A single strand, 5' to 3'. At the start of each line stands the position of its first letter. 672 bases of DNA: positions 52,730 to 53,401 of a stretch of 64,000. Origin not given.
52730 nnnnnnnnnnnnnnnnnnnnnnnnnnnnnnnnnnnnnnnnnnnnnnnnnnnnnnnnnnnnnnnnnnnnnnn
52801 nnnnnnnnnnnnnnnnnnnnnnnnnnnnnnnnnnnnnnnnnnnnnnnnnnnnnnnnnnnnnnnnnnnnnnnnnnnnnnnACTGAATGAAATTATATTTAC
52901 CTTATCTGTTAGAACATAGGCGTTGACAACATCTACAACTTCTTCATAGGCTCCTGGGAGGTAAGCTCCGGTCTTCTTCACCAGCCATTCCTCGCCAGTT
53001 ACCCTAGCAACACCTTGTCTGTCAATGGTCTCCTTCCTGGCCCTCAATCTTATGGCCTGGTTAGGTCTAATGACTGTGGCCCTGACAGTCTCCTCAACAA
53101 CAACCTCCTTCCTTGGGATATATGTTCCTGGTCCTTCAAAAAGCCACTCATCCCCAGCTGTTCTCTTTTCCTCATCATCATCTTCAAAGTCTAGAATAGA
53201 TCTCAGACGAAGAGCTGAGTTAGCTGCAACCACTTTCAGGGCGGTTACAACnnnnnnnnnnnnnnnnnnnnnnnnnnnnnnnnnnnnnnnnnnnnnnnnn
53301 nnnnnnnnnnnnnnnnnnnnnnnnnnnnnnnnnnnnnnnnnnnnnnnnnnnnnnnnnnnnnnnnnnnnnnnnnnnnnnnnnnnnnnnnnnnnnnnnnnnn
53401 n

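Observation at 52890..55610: Intronic satellite whose monomer is derived from the MVP intron 2 / exon 3 acceptor junction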

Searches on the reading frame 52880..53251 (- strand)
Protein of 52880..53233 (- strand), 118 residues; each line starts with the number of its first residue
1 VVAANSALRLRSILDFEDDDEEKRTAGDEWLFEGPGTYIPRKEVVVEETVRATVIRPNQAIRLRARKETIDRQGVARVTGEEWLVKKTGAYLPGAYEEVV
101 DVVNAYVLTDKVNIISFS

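Call 5: find_homologous_proteins(query=window:52901-53251:-, max_evalue=1e-10)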
Query seq(117 aa) (117 aa): 364 proteins with E <= 1e-10 among 438 candidates; the best 120 are listed.
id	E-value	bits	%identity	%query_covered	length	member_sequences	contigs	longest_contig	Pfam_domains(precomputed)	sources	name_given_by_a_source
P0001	3.9e-63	228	95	95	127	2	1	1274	PF01505.24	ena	-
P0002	1.2e-62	227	84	99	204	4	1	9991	PF01505.24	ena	-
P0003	3.3e-62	225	95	95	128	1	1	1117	PF01505.24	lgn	-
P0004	4.4e-62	225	95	95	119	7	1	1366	PF01505.24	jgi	-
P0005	6.3e-62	224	95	95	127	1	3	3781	PF01505.24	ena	-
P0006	7.0e-62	224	95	95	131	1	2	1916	PF01505.24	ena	-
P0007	3.5e-59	216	85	100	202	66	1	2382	PF17794.7,PF01505.24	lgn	-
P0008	1.3e-56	207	92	89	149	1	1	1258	PF01505.24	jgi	jgi:hypothetical protein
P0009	1.0e-55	204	84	99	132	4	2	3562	PF01505.24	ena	-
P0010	1.5e-53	197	79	100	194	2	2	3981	PF17794.7,PF01505.24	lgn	-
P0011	1.9e-52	194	81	95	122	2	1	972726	PF01505.24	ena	-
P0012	2.0e-52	194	76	99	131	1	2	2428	PF01505.24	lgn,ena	-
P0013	2.6e-52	193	81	97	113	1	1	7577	PF01505.24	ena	-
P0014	5.4e-52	192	78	99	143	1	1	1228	PF01505.24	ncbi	-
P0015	3.3e-51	190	79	94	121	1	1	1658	PF01505.24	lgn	-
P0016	1.3e-50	188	78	99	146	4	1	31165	PF01505.24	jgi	jgi:major vault protein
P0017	1.4e-49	185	70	99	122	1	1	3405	PF01505.24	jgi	jgi:major vault protein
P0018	1.5e-48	181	75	95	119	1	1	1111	PF01505.24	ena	-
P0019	6.1e-48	179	73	100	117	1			PF01505.24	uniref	uniref:major vault protein-like n=1 Tax=Pristiophorus japonicus TaxID=55135 RepID=UPI00398E6158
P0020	9.2e-47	176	75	95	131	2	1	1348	PF01505.24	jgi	jgi:major vault protein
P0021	1.1e-46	175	75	94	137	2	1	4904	PF01505.24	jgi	jgi:major vault protein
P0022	1.9e-46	175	77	91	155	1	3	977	PF17794.7,PF01505.24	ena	-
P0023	2.1e-46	174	68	94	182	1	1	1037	PF01505.24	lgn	-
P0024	3.7e-46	174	70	99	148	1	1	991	PF17794.7,PF01505.24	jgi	jgi:major vault protein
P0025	3.9e-46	174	71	97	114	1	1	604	PF01505.24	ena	-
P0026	2.7e-45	171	74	92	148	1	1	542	PF01505.24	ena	-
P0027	1.6e-44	168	66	99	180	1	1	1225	PF01505.24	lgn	-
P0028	3.1e-44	167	75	87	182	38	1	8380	PF01505.24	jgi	-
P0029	3.8e-44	167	68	83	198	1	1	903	PF01505.24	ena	-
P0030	4.3e-44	167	73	89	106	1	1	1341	PF01505.24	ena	-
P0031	1.5e-43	165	89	65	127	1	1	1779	PF01505.24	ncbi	-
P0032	4.2e-43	164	70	99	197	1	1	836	PF17794.7,PF01505.24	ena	-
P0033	1.4e-42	162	91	65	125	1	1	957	PF01505.24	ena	-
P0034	5.4e-42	160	73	87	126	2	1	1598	PF01505.24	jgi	jgi:major vault protein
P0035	2.2e-41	158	76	86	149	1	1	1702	PF01505.24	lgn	-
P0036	6.5e-41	157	63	99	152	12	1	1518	PF17794.7,PF01505.24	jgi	-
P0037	1.2e-40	156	88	65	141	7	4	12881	PF01505.24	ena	-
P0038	1.4e-40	156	76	86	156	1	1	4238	PF01505.24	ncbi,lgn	-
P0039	1.6e-40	155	76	86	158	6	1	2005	PF01505.24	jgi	jgi:major vault protein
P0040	2.2e-40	155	88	65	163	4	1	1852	PF01505.24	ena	-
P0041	1.0e-39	153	62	99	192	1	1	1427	PF17794.7,PF01505.24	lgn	-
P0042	1.4e-39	153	75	86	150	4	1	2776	PF17794.7,PF01505.24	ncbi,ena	-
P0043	1.9e-39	152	76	84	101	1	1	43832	PF01505.24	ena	-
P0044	2.6e-39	152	64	99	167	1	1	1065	PF17794.7,PF01505.24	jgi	jgi:major vault protein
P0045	2.7e-39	152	62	99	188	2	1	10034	PF17794.7,PF01505.24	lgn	-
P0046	1.3e-38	149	86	66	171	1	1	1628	PF01505.24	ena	-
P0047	1.4e-38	149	75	84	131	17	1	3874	PF01505.24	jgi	jgi:major vault protein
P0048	1.7e-38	149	61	96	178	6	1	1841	PF01505.24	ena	-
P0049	2.7e-38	148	66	93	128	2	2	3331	PF01505.24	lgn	-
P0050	4.7e-38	148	74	86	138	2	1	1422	PF01505.24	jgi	jgi:major vault protein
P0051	5.7e-38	147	93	65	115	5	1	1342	PF01505.24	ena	-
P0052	6.4e-38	147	74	84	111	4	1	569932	PF01505.24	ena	-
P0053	2.0e-37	146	100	61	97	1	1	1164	PF01505.24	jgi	jgi:major vault protein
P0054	3.1e-37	145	54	99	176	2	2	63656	PF17794.7,PF01505.24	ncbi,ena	-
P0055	3.7e-37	145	73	86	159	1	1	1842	PF01505.24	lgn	-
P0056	4.7e-37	144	92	65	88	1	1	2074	PF01505.24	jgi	-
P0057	1.8e-36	142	68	88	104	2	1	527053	PF01505.24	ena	-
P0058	3.7e-36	141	73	81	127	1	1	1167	PF01505.24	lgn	-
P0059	3.8e-36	141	67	89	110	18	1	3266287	PF01505.24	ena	-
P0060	6.0e-36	141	100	59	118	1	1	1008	PF01505.24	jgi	jgi:hypothetical protein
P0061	8.5e-36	140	87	65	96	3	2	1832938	PF01505.24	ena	-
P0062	8.7e-36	140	69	86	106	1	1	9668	PF01505.24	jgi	jgi:major vault protein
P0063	1.1e-35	140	82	58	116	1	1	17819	PF01505.24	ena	-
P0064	1.3e-35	140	87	65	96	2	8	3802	PF01505.24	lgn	-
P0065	1.5e-35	140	83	69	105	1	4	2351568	PF01505.24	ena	-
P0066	1.7e-35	139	55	99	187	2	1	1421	PF17794.7,PF01505.24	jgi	jgi:major vault protein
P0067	1.9e-35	139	89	65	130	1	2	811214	PF01505.24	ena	-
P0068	2.0e-35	139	88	65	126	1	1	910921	PF01505.24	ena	-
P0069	3.5e-35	138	89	65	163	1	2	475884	PF01505.24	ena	-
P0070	4.4e-35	138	88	66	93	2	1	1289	PF01505.24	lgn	-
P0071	8.0e-35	137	68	79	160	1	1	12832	PF01505.24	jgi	jgi:major vault protein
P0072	8.8e-35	137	86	65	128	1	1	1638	PF01505.24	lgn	-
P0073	1.1e-34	137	84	68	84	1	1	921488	PF01505.24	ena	-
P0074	1.2e-34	137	56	99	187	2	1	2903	PF17794.7,PF01505.24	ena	-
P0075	2.1e-34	136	84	65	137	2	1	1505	PF01505.24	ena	-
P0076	2.2e-34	136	83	68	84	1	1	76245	PF01505.24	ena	-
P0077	2.3e-34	136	83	69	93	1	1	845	PF01505.24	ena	-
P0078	2.8e-34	135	59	97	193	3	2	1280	PF17794.7,PF01505.24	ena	-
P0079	3.0e-34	135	80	69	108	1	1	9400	PF01505.24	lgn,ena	-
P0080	3.4e-34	135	84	65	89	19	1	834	PF01505.24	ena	-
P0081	5.3e-34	135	86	65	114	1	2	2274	PF01505.24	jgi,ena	-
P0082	6.9e-34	134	57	99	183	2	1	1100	PF01505.24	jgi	-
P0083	7.6e-34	134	82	65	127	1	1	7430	PF01505.24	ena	-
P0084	1.0e-33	134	81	68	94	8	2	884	PF01505.24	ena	-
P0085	1.1e-33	134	81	69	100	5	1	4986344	PF01505.24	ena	-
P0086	1.1e-33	133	83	65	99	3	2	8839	PF01505.24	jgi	-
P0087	1.6e-33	133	82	65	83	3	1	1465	PF01505.24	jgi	-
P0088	1.8e-33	133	82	65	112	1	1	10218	PF01505.24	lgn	-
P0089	1.9e-33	133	82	67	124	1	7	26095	PF01505.24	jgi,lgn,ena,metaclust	metaclust:\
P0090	1.9e-33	133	84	68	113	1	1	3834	PF01505.24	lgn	-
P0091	1.9e-33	133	77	69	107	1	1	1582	PF01505.24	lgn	-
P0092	2.3e-33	132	84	65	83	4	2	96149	PF01505.24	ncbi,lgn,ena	-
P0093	2.8e-33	132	84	65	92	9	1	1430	PF01505.24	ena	-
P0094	3.6e-33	132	83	65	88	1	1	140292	PF01505.24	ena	-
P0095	5.0e-33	131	84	65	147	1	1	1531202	PF01505.24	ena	-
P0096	5.1e-33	131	84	65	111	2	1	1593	PF01505.24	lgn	-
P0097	5.2e-33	131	83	66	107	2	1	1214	PF01505.24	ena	-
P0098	5.3e-33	131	84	65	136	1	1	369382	PF01505.24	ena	-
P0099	6.9e-33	131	84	65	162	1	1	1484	PF01505.24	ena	-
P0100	8.2e-33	131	67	82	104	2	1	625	PF01505.24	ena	-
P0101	1.2e-32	130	82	67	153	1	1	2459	PF01505.24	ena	-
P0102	1.4e-32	130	80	65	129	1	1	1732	PF01505.24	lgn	-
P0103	1.9e-32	129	57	90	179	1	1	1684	PF17794.7,PF01505.24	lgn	-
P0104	2.1e-32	129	78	69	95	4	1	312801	PF01505.24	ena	-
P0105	2.7e-32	129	79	65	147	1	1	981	PF01505.24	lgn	-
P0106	3.5e-32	129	82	65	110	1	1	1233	PF01505.24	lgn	-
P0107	3.6e-32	129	73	75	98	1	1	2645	PF01505.24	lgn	-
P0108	3.7e-32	129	65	84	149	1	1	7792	PF01505.24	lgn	-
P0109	7.2e-32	128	64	74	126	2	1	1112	PF01505.24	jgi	jgi:major vault protein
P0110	7.5e-32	128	74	69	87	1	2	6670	PF01505.24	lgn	-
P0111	8.5e-32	127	88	49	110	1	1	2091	PF01505.24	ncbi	-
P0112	8.7e-32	127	83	65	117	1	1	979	PF01505.24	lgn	-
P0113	1.2e-31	127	89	53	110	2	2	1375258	PF01505.24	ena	-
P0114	2.0e-31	126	80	65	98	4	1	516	PF01505.24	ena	-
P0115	5.2e-31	125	84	65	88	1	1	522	PF01505.24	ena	-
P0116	6.1e-31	125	74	72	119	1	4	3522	PF01505.24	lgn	-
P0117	6.3e-31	125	82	65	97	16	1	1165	PF01505.24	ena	-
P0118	7.8e-31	124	74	72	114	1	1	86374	PF01505.24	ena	-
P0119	8.1e-31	124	82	62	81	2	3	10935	PF01505.24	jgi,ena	-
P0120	8.5e-31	124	74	72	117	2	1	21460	PF01505.24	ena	-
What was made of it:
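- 52901..53251 (-): MVP-B exon 3 (117 codons, Vault repeat). Its first ~31 nt are the exonic half of the repeat unit. PF01505 homologues (call 5).
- On Major vault protein gene (host gene): Homologues with precomputed Pfam hits (call 5).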

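Call 10: find_encoding_contigs(protein=P0005, flank=10000, max_places=6)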
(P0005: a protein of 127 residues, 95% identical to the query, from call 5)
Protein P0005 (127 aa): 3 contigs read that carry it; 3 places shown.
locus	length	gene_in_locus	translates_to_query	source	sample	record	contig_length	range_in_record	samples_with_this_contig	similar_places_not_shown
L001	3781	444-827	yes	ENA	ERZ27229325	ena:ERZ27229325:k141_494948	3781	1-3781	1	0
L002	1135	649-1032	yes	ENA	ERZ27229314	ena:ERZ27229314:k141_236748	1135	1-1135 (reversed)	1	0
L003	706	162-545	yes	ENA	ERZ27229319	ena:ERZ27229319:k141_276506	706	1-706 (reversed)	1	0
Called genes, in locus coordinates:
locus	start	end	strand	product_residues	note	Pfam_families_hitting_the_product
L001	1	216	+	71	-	?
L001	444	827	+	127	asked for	PF01505:Vault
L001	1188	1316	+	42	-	PF01505:Vault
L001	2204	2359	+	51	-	-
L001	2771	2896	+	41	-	PF01505:Vault (weak)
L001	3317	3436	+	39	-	-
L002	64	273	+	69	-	PF17794:Vault_2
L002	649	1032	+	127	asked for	PF01505:Vault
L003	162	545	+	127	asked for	PF01505:Vault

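Call 11: find_encoding_contigs(protein=P0006, flank=10000, max_places=6)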
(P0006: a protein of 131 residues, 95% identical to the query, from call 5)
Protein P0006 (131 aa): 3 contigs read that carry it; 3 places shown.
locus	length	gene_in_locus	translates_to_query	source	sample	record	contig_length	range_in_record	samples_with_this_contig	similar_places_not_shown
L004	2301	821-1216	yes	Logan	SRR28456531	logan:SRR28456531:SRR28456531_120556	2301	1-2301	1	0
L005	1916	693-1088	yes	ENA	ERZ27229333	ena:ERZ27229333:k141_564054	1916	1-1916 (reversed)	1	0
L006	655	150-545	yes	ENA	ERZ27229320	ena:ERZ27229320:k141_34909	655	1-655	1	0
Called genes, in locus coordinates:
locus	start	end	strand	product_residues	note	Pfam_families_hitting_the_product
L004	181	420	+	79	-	PF17794:Vault_2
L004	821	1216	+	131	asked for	PF01505:Vault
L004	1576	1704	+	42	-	PF01505:Vault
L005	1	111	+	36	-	?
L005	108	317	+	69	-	PF17794:Vault_2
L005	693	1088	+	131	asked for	PF01505:Vault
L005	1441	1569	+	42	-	PF01505:Vault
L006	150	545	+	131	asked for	PF01505:Vault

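Call 14: find_encoding_contigs(protein=P0001, flank=10000, max_places=6)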
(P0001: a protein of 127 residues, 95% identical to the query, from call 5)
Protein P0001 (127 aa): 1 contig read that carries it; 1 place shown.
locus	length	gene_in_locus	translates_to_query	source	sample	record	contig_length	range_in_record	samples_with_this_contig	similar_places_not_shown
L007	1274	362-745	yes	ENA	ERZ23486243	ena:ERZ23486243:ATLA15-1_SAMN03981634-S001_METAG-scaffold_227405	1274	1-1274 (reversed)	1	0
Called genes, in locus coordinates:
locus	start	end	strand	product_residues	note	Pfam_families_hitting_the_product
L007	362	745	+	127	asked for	PF01505:Vault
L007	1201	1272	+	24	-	?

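Call 15: find_encoding_contigs(protein=P0011, flank=10000, max_places=4)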
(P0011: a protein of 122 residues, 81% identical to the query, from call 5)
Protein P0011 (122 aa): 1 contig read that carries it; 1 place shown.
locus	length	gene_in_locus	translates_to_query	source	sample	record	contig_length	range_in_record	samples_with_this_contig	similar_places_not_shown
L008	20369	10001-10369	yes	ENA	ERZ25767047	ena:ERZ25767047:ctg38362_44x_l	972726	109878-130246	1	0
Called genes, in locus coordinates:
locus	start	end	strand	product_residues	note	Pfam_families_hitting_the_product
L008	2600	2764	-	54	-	-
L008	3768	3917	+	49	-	-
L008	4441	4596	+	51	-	-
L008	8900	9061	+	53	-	-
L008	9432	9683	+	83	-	PF17794:Vault_2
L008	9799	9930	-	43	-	-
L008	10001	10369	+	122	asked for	PF01505:Vault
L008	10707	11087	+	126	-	PF01505:Vault, PF17794:Vault_2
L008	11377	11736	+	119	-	-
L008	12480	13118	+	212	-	PF01505:Vault (weak), PF17796:Vault_4, PF17795:Vault_3, PF11978:MVP_shoulder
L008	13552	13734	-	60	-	-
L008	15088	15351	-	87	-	-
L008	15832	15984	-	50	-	-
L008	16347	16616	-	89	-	-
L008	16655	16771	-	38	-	-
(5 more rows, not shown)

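Call 20: find_encoding_contigs(protein=P0003, flank=10000, max_places=6)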
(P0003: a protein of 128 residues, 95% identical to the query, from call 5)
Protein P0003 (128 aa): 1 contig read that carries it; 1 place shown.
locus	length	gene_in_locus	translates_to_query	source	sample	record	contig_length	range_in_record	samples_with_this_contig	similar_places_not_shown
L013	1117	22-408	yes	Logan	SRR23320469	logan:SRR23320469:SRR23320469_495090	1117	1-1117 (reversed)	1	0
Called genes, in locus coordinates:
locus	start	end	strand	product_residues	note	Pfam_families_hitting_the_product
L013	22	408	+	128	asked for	PF01505:Vault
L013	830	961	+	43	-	PF01505:Vault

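Call 21: find_encoding_contigs(protein=P0004, flank=10000, max_places=6)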
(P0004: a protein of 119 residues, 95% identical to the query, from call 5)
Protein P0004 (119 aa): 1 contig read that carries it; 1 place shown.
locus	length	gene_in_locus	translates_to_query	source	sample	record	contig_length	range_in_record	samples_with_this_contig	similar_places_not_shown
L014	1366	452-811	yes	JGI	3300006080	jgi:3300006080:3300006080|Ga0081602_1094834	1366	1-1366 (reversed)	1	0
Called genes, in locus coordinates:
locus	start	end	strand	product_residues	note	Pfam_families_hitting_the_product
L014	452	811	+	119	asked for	PF01505:Vault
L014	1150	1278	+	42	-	PF01505:Vault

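Call 22: find_encoding_contigs(protein=P0002, flank=10000, max_places=6)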
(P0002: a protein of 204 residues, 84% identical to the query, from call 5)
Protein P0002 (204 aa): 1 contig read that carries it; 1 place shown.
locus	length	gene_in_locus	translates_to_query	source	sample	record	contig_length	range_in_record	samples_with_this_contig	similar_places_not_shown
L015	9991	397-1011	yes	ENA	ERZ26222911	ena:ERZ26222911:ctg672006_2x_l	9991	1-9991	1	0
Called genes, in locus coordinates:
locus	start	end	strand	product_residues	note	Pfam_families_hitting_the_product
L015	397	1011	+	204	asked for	PF01505:Vault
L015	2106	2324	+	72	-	-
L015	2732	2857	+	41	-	-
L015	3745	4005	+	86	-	PF17796:Vault_4, PF17795:Vault_3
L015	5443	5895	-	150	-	-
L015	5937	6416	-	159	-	-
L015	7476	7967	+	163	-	-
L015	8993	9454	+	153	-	-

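Call 23: find_encoding_contigs(protein=P0009, flank=10000, max_places=6)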
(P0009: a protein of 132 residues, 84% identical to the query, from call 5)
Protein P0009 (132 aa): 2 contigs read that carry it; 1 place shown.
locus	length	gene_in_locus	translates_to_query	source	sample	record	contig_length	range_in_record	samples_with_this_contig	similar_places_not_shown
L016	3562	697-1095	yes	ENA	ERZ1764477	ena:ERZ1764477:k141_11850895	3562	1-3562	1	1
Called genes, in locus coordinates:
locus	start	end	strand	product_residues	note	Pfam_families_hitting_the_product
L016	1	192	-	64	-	?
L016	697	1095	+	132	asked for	PF01505:Vault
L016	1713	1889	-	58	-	-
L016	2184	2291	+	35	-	-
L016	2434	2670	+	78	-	PF17794:Vault_2 (weak)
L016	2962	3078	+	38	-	-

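Call 30: find_encoding_contigs(protein=window:52880-53233:-, flank=10000, max_places=10)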
Protein seq(118 aa) (118 aa): no gene with exactly this product is on record in the collection.
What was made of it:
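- On Mirage (exon/intron-boundary) minisatellite: This could not be tested for the window's own array, because no second haplotype was available and its exon 3 ORF is not on record (call 30).
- Tried and rejected: The ORF is not on record (call 30).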

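Call 51: list_cluster_members(proteins=[P0014, P0031, P0038, P0042, P0054, P0092, P0111, P0004, P0007, P0019])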
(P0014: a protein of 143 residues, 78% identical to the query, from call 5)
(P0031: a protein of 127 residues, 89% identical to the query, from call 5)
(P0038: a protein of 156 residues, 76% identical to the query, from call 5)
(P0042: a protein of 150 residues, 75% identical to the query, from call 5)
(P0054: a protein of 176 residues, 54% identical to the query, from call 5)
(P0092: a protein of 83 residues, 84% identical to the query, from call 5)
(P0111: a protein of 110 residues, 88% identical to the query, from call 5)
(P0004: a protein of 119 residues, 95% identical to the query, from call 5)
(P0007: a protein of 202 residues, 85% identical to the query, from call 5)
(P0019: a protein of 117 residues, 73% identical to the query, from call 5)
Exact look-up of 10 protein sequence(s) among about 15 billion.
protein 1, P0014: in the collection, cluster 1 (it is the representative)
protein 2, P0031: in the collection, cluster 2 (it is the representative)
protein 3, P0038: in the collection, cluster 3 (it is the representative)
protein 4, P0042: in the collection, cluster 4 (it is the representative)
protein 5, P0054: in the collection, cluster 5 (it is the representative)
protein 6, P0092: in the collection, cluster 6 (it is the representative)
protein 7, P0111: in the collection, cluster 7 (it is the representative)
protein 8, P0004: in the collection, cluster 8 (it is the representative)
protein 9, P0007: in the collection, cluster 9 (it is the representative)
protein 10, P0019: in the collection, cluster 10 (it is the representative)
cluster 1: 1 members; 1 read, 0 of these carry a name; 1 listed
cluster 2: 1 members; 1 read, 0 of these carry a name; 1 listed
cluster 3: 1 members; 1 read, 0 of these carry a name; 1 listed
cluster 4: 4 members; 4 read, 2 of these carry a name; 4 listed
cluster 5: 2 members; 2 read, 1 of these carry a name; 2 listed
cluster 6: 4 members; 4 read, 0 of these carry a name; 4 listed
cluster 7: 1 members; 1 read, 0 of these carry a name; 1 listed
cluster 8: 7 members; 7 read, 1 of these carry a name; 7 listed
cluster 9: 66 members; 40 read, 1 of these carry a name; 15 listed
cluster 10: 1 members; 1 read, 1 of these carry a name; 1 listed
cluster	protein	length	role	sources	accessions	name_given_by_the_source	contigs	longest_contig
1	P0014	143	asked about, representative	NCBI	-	-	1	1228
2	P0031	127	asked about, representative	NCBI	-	-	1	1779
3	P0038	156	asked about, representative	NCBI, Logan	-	-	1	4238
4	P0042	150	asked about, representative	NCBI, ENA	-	-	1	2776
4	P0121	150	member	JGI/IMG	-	major vault protein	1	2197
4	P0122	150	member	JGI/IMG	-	major vault protein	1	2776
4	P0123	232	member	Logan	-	-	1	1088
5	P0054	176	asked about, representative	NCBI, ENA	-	-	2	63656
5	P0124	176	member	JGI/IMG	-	major vault protein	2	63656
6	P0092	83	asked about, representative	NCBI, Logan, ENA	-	-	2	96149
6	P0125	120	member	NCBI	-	-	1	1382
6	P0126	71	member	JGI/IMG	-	-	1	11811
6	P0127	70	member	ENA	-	-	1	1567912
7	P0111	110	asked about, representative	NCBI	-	-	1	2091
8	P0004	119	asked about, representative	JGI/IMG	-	-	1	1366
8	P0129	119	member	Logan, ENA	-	-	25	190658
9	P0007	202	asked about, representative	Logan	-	-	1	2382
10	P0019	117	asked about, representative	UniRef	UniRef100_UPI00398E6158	major vault protein-like n=1 Tax=Pristiophorus japonicus TaxID=55135 RepID=UPI00398E6158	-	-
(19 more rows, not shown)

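Call 52: find_encoding_contigs(protein=P0129, flank=10000, max_places=10)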
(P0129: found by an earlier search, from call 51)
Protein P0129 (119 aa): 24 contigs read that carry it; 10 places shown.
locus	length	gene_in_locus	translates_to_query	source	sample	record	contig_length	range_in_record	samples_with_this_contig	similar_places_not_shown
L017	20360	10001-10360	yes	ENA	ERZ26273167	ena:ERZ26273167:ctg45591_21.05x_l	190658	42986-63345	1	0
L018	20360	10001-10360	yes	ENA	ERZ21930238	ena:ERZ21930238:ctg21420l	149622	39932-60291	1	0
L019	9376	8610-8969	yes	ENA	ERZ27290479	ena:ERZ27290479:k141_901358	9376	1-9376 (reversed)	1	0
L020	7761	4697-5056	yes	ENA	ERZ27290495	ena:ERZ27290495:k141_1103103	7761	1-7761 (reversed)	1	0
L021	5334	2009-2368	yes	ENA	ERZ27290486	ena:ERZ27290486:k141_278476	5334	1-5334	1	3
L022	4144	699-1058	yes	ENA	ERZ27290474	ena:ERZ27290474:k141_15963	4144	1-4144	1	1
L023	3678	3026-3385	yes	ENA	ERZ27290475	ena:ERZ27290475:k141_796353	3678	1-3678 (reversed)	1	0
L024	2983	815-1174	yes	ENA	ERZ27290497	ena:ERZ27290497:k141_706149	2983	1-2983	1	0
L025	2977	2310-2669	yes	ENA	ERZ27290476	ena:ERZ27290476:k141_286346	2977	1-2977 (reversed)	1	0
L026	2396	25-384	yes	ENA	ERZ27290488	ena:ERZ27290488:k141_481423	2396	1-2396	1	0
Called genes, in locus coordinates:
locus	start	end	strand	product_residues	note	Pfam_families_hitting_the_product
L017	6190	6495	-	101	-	-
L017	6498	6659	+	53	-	-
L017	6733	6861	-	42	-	-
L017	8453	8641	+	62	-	-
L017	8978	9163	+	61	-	PF17794:Vault_2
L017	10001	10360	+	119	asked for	PF01505:Vault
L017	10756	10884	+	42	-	PF01505:Vault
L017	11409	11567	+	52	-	-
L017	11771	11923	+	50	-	-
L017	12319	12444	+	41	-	PF01505:Vault (weak)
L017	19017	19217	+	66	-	PF01505:Vault, PF17796:Vault_4 (weak)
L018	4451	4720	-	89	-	-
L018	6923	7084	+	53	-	-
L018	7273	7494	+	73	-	-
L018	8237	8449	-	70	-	-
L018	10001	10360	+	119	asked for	PF01505:Vault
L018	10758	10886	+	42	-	PF01505:Vault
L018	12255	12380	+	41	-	PF01505:Vault (weak)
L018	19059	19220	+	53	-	PF01505:Vault, PF17796:Vault_4 (weak)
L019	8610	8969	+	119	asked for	PF01505:Vault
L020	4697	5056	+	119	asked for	PF01505:Vault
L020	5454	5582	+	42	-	PF01505:Vault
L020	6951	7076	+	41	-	PF01505:Vault (weak)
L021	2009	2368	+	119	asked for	PF01505:Vault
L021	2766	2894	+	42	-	PF01505:Vault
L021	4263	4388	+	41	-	PF01505:Vault (weak)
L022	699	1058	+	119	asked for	PF01505:Vault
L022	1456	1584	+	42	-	PF01505:Vault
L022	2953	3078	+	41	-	PF01505:Vault (weak)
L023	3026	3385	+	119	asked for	PF01505:Vault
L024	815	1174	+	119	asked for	PF01505:Vault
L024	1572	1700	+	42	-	PF01505:Vault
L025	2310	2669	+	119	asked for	PF01505:Vault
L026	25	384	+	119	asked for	PF01505:Vault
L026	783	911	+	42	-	PF01505:Vault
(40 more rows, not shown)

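Call 61: find_encoding_contigs(protein=P0060, flank=10000, max_places=5)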
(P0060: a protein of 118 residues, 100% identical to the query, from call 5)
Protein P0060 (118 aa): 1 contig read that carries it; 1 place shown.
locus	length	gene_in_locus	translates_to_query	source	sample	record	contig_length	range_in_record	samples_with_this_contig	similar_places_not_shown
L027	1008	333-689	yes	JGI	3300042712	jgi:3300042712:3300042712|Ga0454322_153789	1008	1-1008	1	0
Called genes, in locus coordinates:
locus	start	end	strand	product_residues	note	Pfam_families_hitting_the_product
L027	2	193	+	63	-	?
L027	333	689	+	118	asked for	PF01505:Vault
